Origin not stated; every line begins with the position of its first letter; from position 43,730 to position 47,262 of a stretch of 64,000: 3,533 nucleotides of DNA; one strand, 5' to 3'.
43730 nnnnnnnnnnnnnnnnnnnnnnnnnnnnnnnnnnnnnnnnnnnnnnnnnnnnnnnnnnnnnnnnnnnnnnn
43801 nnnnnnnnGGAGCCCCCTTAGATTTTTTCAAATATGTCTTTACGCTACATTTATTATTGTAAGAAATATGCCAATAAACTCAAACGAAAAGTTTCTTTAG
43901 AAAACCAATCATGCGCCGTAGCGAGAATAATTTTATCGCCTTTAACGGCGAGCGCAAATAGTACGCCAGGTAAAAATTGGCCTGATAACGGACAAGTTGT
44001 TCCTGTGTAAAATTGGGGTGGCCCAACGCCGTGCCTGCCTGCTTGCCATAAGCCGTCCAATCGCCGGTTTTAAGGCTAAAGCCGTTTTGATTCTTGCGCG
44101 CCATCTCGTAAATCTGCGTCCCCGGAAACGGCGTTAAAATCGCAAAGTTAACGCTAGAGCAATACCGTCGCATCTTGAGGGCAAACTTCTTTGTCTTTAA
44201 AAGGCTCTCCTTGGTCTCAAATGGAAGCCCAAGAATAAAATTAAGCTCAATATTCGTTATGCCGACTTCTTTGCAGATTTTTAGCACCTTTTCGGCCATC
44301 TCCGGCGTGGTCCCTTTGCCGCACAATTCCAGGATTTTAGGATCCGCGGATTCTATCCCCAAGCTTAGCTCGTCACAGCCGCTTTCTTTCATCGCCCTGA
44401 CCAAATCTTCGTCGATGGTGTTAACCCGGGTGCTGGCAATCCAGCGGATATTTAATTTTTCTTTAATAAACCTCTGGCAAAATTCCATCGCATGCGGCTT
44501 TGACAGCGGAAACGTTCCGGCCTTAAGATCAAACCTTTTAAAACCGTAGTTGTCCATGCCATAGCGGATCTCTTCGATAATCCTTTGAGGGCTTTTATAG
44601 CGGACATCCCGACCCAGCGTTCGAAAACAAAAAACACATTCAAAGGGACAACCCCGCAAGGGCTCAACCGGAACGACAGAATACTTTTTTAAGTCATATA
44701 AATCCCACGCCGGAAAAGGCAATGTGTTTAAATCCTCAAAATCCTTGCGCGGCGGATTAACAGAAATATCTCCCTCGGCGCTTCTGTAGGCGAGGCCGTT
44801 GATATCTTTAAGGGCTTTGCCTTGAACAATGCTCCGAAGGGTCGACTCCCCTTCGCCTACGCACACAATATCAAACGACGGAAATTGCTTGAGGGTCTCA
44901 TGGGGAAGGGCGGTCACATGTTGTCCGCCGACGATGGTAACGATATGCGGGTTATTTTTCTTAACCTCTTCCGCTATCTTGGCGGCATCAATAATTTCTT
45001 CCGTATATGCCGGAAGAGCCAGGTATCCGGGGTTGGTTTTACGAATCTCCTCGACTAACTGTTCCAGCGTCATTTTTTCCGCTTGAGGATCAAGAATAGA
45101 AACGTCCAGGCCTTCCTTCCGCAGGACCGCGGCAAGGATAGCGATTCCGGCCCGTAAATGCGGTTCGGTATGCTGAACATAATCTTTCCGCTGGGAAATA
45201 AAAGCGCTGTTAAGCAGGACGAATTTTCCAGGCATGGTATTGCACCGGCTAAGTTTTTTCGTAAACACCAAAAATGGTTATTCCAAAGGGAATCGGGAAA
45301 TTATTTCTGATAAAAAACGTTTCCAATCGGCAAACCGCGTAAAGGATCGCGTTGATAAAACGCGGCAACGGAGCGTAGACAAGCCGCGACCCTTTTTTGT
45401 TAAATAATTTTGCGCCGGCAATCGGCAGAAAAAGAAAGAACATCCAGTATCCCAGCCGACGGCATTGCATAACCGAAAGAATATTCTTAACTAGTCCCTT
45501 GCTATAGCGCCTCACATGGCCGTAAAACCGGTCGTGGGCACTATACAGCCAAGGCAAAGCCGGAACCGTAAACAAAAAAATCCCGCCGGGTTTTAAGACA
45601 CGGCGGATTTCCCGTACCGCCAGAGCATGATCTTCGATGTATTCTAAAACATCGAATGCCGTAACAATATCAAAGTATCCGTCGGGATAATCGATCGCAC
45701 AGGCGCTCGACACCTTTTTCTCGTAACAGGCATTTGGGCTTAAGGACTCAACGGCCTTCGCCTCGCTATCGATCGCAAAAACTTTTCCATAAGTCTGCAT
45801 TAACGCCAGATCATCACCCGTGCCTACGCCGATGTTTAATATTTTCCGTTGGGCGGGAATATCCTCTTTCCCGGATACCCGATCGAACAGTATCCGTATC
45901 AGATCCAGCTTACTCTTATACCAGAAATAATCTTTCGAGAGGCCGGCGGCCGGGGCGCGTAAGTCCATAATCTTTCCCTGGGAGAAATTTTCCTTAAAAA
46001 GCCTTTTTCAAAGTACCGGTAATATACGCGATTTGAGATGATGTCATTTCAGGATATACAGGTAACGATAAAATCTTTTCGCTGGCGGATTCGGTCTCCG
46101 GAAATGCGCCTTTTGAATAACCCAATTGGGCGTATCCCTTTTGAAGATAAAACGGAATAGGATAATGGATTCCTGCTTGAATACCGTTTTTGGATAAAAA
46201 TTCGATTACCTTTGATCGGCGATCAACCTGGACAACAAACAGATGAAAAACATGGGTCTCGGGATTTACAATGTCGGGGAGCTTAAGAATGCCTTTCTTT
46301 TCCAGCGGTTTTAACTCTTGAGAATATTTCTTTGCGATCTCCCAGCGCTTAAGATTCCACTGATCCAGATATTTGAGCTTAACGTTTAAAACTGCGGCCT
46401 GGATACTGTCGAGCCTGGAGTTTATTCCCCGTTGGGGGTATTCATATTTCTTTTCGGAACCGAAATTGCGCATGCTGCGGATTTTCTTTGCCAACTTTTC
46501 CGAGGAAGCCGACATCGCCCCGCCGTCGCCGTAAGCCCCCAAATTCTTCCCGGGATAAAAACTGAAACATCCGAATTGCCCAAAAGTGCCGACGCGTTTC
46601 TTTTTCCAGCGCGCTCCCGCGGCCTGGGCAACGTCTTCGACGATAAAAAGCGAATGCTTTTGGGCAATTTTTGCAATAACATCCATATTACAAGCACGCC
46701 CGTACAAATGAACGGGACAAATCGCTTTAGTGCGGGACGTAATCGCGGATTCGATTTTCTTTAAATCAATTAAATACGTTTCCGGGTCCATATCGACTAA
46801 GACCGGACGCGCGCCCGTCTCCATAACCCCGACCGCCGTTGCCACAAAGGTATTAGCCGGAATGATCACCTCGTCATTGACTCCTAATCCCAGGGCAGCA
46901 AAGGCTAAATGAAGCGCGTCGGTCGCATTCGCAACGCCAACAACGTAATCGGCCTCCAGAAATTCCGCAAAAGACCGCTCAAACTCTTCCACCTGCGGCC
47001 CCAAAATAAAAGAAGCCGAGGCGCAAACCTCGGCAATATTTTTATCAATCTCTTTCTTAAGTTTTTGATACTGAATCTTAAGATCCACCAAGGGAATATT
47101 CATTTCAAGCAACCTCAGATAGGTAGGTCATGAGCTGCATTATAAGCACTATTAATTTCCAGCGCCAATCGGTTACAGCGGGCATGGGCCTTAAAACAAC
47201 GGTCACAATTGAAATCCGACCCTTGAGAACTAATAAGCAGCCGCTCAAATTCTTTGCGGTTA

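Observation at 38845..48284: Arn-like polyprenyl-phosphate aminosugar pathway decorated with two radical SAM enzymes and a methyltransferase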

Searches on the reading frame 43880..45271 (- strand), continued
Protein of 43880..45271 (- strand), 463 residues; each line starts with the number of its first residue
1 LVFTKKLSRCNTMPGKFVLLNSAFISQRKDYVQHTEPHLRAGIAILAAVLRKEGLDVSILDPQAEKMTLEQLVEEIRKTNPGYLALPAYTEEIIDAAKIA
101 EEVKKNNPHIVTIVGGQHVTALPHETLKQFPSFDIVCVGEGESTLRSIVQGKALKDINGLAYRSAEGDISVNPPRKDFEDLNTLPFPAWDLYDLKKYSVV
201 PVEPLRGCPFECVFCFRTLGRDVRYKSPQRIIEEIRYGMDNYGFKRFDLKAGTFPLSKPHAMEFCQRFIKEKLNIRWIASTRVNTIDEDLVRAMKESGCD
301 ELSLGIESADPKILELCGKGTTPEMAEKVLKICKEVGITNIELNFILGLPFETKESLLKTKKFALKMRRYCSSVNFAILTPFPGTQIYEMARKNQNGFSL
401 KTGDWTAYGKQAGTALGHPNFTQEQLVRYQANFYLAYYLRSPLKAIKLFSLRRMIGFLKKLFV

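Call 37: find_encoding_contigs(protein=P0210, flank=10000, max_places=2)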
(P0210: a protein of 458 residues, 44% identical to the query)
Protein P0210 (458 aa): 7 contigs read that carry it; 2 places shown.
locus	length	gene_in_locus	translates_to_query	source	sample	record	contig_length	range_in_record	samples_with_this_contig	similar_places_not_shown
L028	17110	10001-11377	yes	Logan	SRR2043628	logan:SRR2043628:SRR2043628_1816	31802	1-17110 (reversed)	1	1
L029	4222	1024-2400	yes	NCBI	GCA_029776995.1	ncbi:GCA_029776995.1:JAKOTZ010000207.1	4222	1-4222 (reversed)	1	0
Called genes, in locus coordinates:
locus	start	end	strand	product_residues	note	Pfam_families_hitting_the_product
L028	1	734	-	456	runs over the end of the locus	PF01565:FAD_binding_4, PF04030:ALO (weak)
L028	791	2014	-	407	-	PF13472:Lipase_GDSL_2 (faint)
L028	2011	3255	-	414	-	PF13472:Lipase_GDSL_2 (weak)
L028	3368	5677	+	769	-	PF13231:PMT_2 (weak), PF13371:TPR_9 (faint), PF00515:TPR_1 (faint), PF07719:TPR_2 (faint), PF13181:TPR_8 (faint), PF13414:TPR_11 (faint), PF13432:TPR_16 (weak), PF23914:TPR_CcmH_CycH (weak), +3 more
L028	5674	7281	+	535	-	PF13472:Lipase_GDSL_2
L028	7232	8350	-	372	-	PF00535:Glycos_transf_2, PF13641:Glyco_tranf_2_3 (weak), PF04138:GtrA_DPMS_TM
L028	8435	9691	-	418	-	PF13589:HATPase_c_3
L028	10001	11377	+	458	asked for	PF02310:B12-binding, PF04055:Radical_SAM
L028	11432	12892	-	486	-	PF01946:Thi4 (faint), PF00890:FAD_binding_2 (weak), PF01134:GIDA (faint), PF12831:FAD_oxidored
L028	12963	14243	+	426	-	PF01408:GFO_IDH_MocA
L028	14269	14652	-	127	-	-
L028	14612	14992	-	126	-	PF13441:Gly-zipper_YMGG, PF13436:Gly-zipper_OmpA (weak)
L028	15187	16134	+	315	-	PF01073:3Beta_HSD, PF01370:Epimerase, PF02719:Polysacc_synt_2, PF04321:RmlD_sub_bind, PF13460:NAD_binding_10 (weak), PF16363:GDP_Man_Dehyd, PF07993:NAD_binding_4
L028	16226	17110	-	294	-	?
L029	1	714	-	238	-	?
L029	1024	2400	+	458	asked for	PF02310:B12-binding, PF04055:Radical_SAM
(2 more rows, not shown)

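Call 38: find_encoding_contigs(protein=P0227, flank=10000, max_places=2)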
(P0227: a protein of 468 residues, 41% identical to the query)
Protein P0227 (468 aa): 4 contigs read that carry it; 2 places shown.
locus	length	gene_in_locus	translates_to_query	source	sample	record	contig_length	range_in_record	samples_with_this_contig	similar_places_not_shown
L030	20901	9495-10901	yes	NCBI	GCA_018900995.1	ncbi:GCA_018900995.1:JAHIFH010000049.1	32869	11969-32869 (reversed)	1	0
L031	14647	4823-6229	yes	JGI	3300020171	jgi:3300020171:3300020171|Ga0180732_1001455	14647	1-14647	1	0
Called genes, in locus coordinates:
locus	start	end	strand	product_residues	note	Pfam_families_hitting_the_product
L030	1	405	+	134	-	?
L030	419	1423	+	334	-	PF01073:3Beta_HSD, PF01370:Epimerase, PF02719:Polysacc_synt_2, PF04321:RmlD_sub_bind, PF05368:NmrA, PF07993:NAD_binding_4 (faint), PF13460:NAD_binding_10, PF16363:GDP_Man_Dehyd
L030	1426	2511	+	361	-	PF01041:DegT_DnrJ_EryC1, PF01212:Beta_elim_lyase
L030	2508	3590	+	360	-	PF00106:adh_short (faint), PF01073:3Beta_HSD, PF01370:Epimerase, PF02719:Polysacc_synt_2, PF04321:RmlD_sub_bind (faint), PF07993:NAD_binding_4, PF08659:KR (weak), PF16363:GDP_Man_Dehyd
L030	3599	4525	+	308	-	PF01073:3Beta_HSD (faint), PF01370:Epimerase, PF02719:Polysacc_synt_2 (faint), PF16363:GDP_Man_Dehyd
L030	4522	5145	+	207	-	PF00132:Hexapep, PF14602:Hexapep_2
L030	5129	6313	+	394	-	PF00534:Glycos_transf_1, PF13692:Glyco_trans_1_4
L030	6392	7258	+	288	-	PF01209:Ubie_methyltran, PF13489:Methyltransf_23 (weak), PF13847:Methyltransf_31, PF08241:Methyltransf_11, PF08242:Methyltransf_12, PF13649:Methyltransf_25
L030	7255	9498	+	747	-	-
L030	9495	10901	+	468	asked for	PF02310:B12-binding, PF04055:Radical_SAM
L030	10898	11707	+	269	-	PF00106:adh_short, PF08659:KR (weak), PF13561:adh_short_C2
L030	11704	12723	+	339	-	PF00535:Glycos_transf_2, PF13641:Glyco_tranf_2_3 (weak)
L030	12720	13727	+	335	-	PF01073:3Beta_HSD (weak), PF01370:Epimerase, PF02719:Polysacc_synt_2 (faint), PF04321:RmlD_sub_bind (faint), PF16363:GDP_Man_Dehyd, PF07993:NAD_binding_4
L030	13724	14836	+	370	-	PF20706:GT4-conflict, PF00534:Glycos_transf_1, PF13692:Glyco_trans_1_4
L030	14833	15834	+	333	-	PF00535:Glycos_transf_2, PF10111:Glyco_tranf_2_2 (weak), PF13641:Glyco_tranf_2_3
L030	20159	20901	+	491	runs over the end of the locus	PF02310:B12-binding, PF04055:Radical_SAM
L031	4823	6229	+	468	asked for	PF02310:B12-binding, PF04055:Radical_SAM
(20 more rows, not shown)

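Call 67: search_protein_families(library=pfam, proteins=[L027:3509-5206:+, L027:16293-16925:+], max_evalue=0.001)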
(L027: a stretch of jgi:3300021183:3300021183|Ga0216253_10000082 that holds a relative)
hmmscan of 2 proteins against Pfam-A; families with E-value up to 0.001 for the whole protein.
L027:3509-5206:+ (565 aa): 0 families

L027:16293-16925:+ (210 aa): 0 families

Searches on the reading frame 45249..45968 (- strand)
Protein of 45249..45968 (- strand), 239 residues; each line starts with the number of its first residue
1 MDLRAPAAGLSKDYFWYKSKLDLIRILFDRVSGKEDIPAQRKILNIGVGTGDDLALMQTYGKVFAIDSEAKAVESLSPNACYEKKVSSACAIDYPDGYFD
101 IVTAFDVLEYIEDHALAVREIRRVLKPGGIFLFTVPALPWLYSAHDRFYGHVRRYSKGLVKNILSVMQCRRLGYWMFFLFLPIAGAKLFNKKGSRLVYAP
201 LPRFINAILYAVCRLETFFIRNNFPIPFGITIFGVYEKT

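Call 3: search_protein_families(library=pfam, proteins=[window:45249-45968:-], max_evalue=0.01)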
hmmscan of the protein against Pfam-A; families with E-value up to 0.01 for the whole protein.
window:45249-45968:- (239 aa): 7 families
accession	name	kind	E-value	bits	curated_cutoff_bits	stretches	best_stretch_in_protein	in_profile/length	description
PF08241.18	Methyltransf_11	-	2.4e-18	67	21.2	1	44-133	1-95/95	Methyltransferase domain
PF13489.12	Methyltransf_23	-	7.4e-15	55.5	27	1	28-143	13-124/164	Methyltransferase domain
PF13649.12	Methyltransf_25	-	4.1e-13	50.3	27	1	43-129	1-97/97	Methyltransferase domain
PF13847.12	Methyltransf_31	-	5.1e-10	39.6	27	1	41-137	5-113/145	Methyltransferase domain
PF08242.18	Methyltransf_12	-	1.6e-09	38.8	30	1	44-131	1-98/98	Methyltransferase domain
PF01209.24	Ubie_methyltran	-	8.4e-06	25.7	20.1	1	85-132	103-150/233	ubiE/COQ5 methyltransferase family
PF05219.18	DREV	-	0.002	17.7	26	1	39-132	94-185/265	DREV methyltransferase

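Call 4: search_protein_families(library=ncbifam, proteins=[window:45249-45968:-], max_evalue=0.01)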
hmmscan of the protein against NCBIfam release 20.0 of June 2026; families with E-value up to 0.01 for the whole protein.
window:45249-45968:- (239 aa): 23 families
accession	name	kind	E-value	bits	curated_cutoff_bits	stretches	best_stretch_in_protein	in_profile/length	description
NF045667.1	MTase_DVU1556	equivalog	1.4e-10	41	155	1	36-133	19-119/213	DVU_1556 family methyltransferase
NF041537.1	ArsM_AhpD_UU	exception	1.1e-07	31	510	1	40-133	77-180/345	arsenite methyltransferase/AhpD domain selenoprotein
NF045882.1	PLipidMtase_Leg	equivalog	2.4e-07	30.8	390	1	40-133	43-143/207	phospholipid N-methyltransferase PmtA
TIGR02072.1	BioC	equivalog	4.1e-07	30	184.95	1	39-149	34-148/244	malonyl-ACP O-methyltransferase BioC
NF052510.1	methyltran_MpqE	exception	4.1e-07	29.6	335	1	39-146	46-167/234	methyl-plastoquinone biosynthesis methyltransferase MpqE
NF041536.1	ArsM_DUF2284_UU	exception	6.5e-07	28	575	1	37-133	74-180/459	arsenite methyltransferase/DUF2284 domain selenoprotein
TIGR01934.1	MenG_MenH_UbiE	subfamily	1.1e-06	28.1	158.35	1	39-142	39-153/223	ubiquinone/menaquinone biosynthesis methyltransferase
NF040539.1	AST_met_ArsM_2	exception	1.3e-06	28.5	240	1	41-134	58-164/262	putative arsinothricin biosynthesis methyltransferase ArsM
NF001240.0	PRK00216.1-1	equivalog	1.4e-06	27.6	378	1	83-141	118-179/251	bifunctional demethylmenaquinone methyltransferase/2-methoxy-6-polyprenyl-1,4-benzoquinol methylase UbiE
NF047649.1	MTase_UXPK_star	exception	1.4e-06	27.5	460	1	42-133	80-181/283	methyltransferase/UXPK-star double selenoprotein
TIGR01983.1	UbiG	equivalog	3.4e-06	26.5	102.95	1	35-134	45-152/228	bifunctional 2-polyprenyl-6-hydroxyphenol methylase/3-demethylubiquinol 3-O-methyltransferase UbiG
NF001241.0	PRK00216.1-2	equivalog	3.9e-06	26.7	327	1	36-132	48-146/231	demethylmenaquinone methyltransferase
NF041675.1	sarc_dimgly_tmase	equivalog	1.6e-05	25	550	1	90-136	126-172/278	sarcosine/dimethylglycine N-methyltransferase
NF043040.1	corrin_prot_MT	hypoth_equivalog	2.7e-05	23.7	180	1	38-132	39-146/216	corrinoid protein-associated methyltransferase CpaM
NF045649.1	2X_seleno_MduS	exception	9.6e-05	21.5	380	1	41-136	43-150/338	methyltransferase domain-containing selenoprotein MduS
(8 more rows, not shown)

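Call 40: search_solved_structures(query=window:45249-45968:-, max_evalue=0.001)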
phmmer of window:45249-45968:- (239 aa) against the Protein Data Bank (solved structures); distinct sequences matched with E-value up to 0.001: 12.
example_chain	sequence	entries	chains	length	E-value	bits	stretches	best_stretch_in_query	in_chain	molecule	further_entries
2gs9_A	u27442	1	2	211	9.7e-10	41.3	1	6-140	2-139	Hypothetical protein TT1324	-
5wp5_A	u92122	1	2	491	7.8e-09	38.3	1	33-134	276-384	Phosphomethylethanolamine N-methyltransferase 2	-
2avn_A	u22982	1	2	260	2.8e-07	33.2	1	40-136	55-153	ubiquinone/menaquinone biosynthesis methyltransferase-related protein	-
1xxl_A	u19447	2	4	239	6.5e-07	32.1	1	37-154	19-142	YcgJ protein | ycgJ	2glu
8ys9_A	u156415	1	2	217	1.5e-06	30.9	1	41-131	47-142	Phosphatidylethanolamine N-methyltransferase/phosphatidyl-N-methylethanolamine N-methyltra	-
5wp4_A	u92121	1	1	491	4.3e-06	29.4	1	38-134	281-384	Phosphoethanolamine N-methyltransferase 1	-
7v6h_A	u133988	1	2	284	1.2e-05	27.9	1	89-133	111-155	Cyclopropane fatty-acyl-phospholipid synthase-like methyltransferase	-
6uak_A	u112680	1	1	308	1.4e-05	27.7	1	42-141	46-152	SAM dependent methyltransferase LahSB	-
9bxh_A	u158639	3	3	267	0.00012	24.7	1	83-154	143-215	5-selenohistidine N-methyltransferase OvsM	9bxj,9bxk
4pne_A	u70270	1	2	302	0.00014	24.4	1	87-133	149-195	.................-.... protein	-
6uv6_A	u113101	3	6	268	0.00018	24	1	67-131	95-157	D-glucose O-methyltransferase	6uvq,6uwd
3bus_A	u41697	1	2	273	0.00025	23.6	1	33-131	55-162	Methyltransferase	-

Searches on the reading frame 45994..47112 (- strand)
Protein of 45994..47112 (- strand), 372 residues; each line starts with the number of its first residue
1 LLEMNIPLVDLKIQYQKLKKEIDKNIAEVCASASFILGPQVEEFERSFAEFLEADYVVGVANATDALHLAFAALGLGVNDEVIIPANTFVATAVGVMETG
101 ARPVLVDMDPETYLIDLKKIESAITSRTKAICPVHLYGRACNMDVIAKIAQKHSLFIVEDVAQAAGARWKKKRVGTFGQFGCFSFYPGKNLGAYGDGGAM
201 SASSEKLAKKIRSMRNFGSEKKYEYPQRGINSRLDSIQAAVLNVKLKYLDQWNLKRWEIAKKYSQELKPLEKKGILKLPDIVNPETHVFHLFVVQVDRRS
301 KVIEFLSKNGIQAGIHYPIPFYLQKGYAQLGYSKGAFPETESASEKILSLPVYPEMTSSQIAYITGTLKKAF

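Call 3: search_protein_families(library=pfam, proteins=[window:45994-47112:-], max_evalue=0.01)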
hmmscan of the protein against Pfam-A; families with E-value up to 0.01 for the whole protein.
window:45994-47112:- (372 aa): 3 families
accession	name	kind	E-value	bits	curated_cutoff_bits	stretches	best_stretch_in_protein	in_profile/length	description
PF01041.23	DegT_DnrJ_EryC1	-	1.5e-118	396.6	19.8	1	18-368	3-359/360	DegT/DnrJ/EryC1/StrS aminotransferase family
PF00266.25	Aminotran_5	-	1.9e-07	30.9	21.5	1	39-312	43-334/371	Aminotransferase class-V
PF00155.27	Aminotran_1_2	-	2.8e-07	30.5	19.7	1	19-217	23-247/361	Aminotransferase class I and II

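Call 4: search_protein_families(library=ncbifam, proteins=[window:45994-47112:-], max_evalue=0.01)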
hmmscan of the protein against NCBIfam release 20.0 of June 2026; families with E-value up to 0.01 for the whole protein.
window:45994-47112:- (372 aa): 31 families (the best 25 are shown)
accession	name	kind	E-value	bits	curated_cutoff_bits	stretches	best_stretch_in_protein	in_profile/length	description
TIGR03588.1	PseC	equivalog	7.2e-75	252.3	423.5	1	24-371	15-379/380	UDP-4-amino-4,6-dideoxy-N-acetyl-beta-L-altrosamine transaminase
NF008687.0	PRK11706.1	equivalog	1.8e-73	247.4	375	1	45-371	37-373/375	dTDP-4-amino-4,6-dideoxygalactose transaminase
NF008658.2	PRK11658.1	equivalog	3.6e-66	223.4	631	1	24-369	18-374/379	UDP-4-amino-4-deoxy-L-arabinose aminotransferase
TIGR02379.1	ECA_wecE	subfamily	6.7e-63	212.7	434.85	1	50-370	42-373/376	dTDP-4-amino-4,6-dideoxy-D-glucose transaminase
TIGR04181.1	NHT_00031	hypoth_equivalog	7.4e-57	192.8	420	1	30-351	19-357/359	LegC family aminotransferase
TIGR04427.1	PLP_DesI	equivalog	4.2e-55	187.4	650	1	38-366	51-377/390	dTDP-4-dehydro-6-deoxyglucose aminotransferase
NF011936.0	PRK15407.1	equivalog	1.4e-48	165.7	423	2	33-219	59-252/440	lipopolysaccharide biosynthesis protein RfbH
NF005816.0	PRK07682.1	equivalog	3.7e-09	35.7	620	1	57-161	93-203/390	aminotransferase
NF005817.0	PRK07683.1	equivalog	2.9e-07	29.5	575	1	57-160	92-200/387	aminotransferase A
NF005305.0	PRK06836.1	equivalog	4.4e-07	29.5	376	1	46-131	90-174/396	pyridoxal phosphate-dependent aminotransferase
NF041364.1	GntC_guanitoxin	equivalog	7.3e-07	28.4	415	1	53-160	59-173/356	guanitoxin biosynthesis PLP-dependent (S)-gamma-hydroxy-L-arginine cyclodehydratase GntC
NF041091.1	asp_aminotase_Arch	equivalog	1.2e-06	27.7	550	1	53-160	86-199/376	aspartate aminotransferase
NF004975.0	PRK06348.1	equivalog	2.3e-06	26.9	549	1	45-160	80-201/384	pyridoxal phosphate-dependent aminotransferase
TIGR01977.1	am_tr_V_EF2568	hypoth_equivalog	3.5e-06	26.3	377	1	45-167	50-180/376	cysteine desulfurase family protein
NF004621.0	PRK05957.1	equivalog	3.6e-06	26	498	1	56-134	91-167/389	pyridoxal phosphate-dependent aminotransferase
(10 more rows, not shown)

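Call 41: search_solved_structures(query=window:45994-47112:-, max_evalue=1e-30)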
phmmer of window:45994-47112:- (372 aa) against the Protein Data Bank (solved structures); distinct sequences matched with E-value up to 1e-30: 44.
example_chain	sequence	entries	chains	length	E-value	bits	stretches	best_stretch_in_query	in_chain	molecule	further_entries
7b0d_A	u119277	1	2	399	4.1e-110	371.4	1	6-366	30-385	Glutamine--scyllo-inositol transaminase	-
3frk_A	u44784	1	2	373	2.2e-97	329.5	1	5-366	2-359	QdtB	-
7n63_A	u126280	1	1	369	1.8e-96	326.6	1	8-368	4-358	Putative aminotransferase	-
2oga_A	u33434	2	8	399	9.3e-95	320.9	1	5-362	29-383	Transaminase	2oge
5u1z_A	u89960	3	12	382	9.8e-88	297.8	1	17-367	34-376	Putative aminotransferase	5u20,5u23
5u21_A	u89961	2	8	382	6.7e-87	295.1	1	17-367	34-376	Putative aminotransferase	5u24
3uwc_A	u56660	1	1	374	1.7e-80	274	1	4-368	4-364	Nucleotide-sugar aminotransferase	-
3nyu_A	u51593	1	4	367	7.3e-78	265.3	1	6-368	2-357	Aminotransferase WbpE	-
3nu7_A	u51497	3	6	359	7.8e-78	265.3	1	6-367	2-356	Aminotransferase WbpE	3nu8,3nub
3nys_A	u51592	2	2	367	5e-77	262.6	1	6-368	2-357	Aminotransferase WbpE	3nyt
8e77_A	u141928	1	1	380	4.4e-76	259.5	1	8-364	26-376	DegT/DnrJ/EryC1/StrS aminotransferase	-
8e75_A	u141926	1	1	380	4.4e-76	259.5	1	8-364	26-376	DegT/DnrJ/EryC1/StrS aminotransferase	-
4qgr_A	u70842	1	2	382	2.1e-69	237.5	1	7-368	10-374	DegT/DnrJ/EryC1/StrS aminotransferase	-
4k2b_A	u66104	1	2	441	1.8e-64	221.3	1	21-359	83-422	NTD biosynthesis operon protein NtdA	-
4k2i_A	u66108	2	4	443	1.9e-64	221.3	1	21-359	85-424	NTD biosynthesis operon protein NtdA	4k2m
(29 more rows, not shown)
